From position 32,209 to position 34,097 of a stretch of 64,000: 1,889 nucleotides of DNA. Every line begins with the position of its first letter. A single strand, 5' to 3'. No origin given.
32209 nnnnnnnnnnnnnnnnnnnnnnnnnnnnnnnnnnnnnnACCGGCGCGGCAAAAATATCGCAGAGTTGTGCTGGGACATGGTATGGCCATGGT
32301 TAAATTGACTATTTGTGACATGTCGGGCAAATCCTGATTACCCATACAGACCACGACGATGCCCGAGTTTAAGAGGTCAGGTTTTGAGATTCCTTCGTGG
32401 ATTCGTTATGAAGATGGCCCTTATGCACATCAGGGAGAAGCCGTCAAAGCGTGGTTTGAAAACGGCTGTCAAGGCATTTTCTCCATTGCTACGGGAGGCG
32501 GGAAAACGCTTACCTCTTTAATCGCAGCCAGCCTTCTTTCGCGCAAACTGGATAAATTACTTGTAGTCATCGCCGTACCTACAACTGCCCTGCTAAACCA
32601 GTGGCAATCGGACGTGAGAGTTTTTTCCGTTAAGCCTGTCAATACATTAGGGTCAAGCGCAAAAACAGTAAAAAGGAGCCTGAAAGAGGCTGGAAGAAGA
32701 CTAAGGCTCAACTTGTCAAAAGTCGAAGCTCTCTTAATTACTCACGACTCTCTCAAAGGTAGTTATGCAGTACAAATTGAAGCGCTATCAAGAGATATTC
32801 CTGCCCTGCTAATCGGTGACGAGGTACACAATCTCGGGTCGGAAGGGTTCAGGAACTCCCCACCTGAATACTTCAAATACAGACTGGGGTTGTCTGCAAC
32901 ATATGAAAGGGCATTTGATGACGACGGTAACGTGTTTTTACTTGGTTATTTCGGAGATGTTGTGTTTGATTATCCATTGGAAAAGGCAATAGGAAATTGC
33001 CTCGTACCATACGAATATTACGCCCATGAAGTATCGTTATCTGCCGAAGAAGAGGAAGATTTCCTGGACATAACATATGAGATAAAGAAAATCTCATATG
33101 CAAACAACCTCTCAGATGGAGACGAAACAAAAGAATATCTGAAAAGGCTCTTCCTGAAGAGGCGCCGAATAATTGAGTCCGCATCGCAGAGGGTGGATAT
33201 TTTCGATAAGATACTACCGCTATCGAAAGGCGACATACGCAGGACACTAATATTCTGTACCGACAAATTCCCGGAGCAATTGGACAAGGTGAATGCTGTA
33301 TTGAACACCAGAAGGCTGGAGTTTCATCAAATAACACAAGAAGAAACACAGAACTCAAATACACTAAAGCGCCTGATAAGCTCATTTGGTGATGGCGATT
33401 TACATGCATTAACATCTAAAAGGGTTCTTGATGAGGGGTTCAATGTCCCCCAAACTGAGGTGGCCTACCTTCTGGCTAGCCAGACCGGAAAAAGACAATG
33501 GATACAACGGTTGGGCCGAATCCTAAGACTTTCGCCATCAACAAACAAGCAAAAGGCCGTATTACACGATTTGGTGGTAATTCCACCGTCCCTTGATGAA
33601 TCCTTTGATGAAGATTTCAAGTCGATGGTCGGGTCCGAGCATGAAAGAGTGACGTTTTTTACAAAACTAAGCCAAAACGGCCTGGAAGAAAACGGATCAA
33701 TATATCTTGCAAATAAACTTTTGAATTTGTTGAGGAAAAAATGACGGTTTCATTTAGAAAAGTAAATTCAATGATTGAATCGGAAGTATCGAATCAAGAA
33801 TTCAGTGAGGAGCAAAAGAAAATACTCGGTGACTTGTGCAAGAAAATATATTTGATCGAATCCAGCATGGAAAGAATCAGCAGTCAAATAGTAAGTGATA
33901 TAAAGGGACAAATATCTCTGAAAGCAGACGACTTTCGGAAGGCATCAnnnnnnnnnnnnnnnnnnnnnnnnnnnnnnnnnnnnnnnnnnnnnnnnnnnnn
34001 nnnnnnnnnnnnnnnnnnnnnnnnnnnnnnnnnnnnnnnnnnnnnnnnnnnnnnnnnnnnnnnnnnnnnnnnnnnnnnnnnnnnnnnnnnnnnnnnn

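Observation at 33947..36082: A DndD-like SMC ATPase on the effector side of an Ssp (not Dnd) system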

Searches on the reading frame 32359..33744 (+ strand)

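Call 4: search_protein_families(library=padloc, proteins=[window:32359-33744:+])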
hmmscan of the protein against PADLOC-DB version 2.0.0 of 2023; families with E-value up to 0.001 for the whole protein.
window:32359-33744:+ (461 aa): 15 families
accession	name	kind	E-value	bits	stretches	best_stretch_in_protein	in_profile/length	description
PDLC02707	PbeA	-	1.7e-129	431.4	1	21-444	253-668/672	PbeA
PDLC02704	PbeA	-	5.7e-109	363.5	1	20-442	254-679/682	PbeA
PDLC02706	PbeA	-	2.9e-82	275.4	1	17-443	266-710/722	PbeA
PDLC02703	PbeA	-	6.6e-42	141.9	1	19-409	245-617/626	PbeA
PDLC02705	PbeA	-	1.5e-39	133.8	1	21-411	250-638/691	PbeA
PDLC03597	REase_MTase_IIG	-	3.6e-07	26.1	0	24-97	171-248/1646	Type IIG restriction enzyme-methyltransferase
PDLC03659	mREase_IV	-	1.7e-06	24.2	1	138-431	326-590/945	Type IV methyl-directed restriction enzyme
PDLC01321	typeIV_DinG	-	6.3e-06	23.3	1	39-87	19-67/559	CAS-IV-A; associated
PDLC01007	typeIV_DinG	-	8.9e-06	22.6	1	40-87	20-67/676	CRISPR type AFERR-associated DEAD/DEAH-box helicase Csf4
PDLC01252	Cas3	-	1.4e-05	22.7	1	45-159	8-124/324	CAS-I; effector_G3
PDLC01439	typeIV_DinG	-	1.9e-05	21.5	1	22-85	17-79/575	CAS-IV-A; associated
PDLC01759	Cas3b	-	3.7e-05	20.7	1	41-89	233-284/711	-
PDLC03048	REase_I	-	0.00028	17.1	0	28-117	261-349/976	Type I restriction enzyme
PDLC01710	Cas3a1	-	0.00035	17.2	0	18-109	195-294/745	Cas3_1_CAS-I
PDLC04986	PDC-S28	-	0.00043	16.7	1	21-92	35-107/831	-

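Call 5: search_protein_families(library=pfam, proteins=[window:32359-33744:+], max_evalue=0.01)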
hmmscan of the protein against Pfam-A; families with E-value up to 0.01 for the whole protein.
window:32359-33744:+ (461 aa): 5 families
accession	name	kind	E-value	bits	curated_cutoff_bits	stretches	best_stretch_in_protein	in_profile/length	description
PF04851.21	ResIII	-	1.6e-18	67.6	22.5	1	21-184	4-164/164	Type III restriction enzyme, res subunit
PF00270.35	DEAD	-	5.7e-12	46.1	26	1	23-184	2-162/167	DEAD/DEAH box helicase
PF00271.37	Helicase_C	-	1.3e-07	32.3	23.5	1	279-391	3-109/110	Helicase conserved C-terminal domain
PF18766.7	SWI2_SNF2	-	4.6e-05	23.6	26.7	1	36-240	18-208/221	SWI2/SNF2 ATPase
PF16203.11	ERCC3_RAD25_C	-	6.4e-05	22.8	27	1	347-436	106-180/248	ERCC3/RAD25/XPB C-terminal helicase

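Call 6: search_protein_families(library=ncbifam, proteins=[window:32359-33744:+], max_evalue=0.01)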
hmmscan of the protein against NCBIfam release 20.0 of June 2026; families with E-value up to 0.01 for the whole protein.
window:32359-33744:+ (461 aa): 9 families
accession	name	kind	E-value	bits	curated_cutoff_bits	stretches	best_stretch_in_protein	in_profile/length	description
TIGR04095.1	dnd_restrict_1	equivalog_domain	2.7e-97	326.6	600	1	12-449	4-443/451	DNA phosphorothioation system restriction enzyme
NF045503.1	repair_heli_XPB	equivalog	7.5e-15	54.5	610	2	24-206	187-357/548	DNA repair helicase XPB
TIGR00603.1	rad25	subfamily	1.4e-06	26.9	328.7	1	351-426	548-608/734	DNA repair helicase rad25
TIGR00348.1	hsdR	subfamily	0.0001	21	284.55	1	38-285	269-508/674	HsdR family type I site-specific deoxyribonuclease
TIGR03117.2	cas_csf4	equivalog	0.00016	20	400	1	42-85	153-195/800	type IV CRISPR-associated DEAD/DEAH-box helicase Csf4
NF010337.0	PRK13766.1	equivalog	0.0017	16.6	610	0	305-390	376-467/781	Hef nuclease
NF041063.1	DpdF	equivalog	0.0046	15.6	550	1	25-81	145-201/813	protein DpdF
TIGR04121.1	DEXH_lig_assoc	equivalog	0.005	14.6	850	1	21-159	14-152/804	ligase-associated DNA damage response DEXH box helicase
TIGR01587.1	cas3_core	equivalog_domain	0.007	15.5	102.45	0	45-99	8-63/358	CRISPR-associated helicase Cas3'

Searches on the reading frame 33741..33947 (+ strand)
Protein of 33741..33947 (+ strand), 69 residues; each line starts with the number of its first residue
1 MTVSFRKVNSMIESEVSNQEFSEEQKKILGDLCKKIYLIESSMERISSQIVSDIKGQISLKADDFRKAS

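Call 57: search_protein_families(library=ncbifam, proteins=[window:33741-33947:+], max_evalue=1)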
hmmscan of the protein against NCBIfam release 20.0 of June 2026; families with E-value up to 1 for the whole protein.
window:33741-33947:+ (69 aa): 0 families
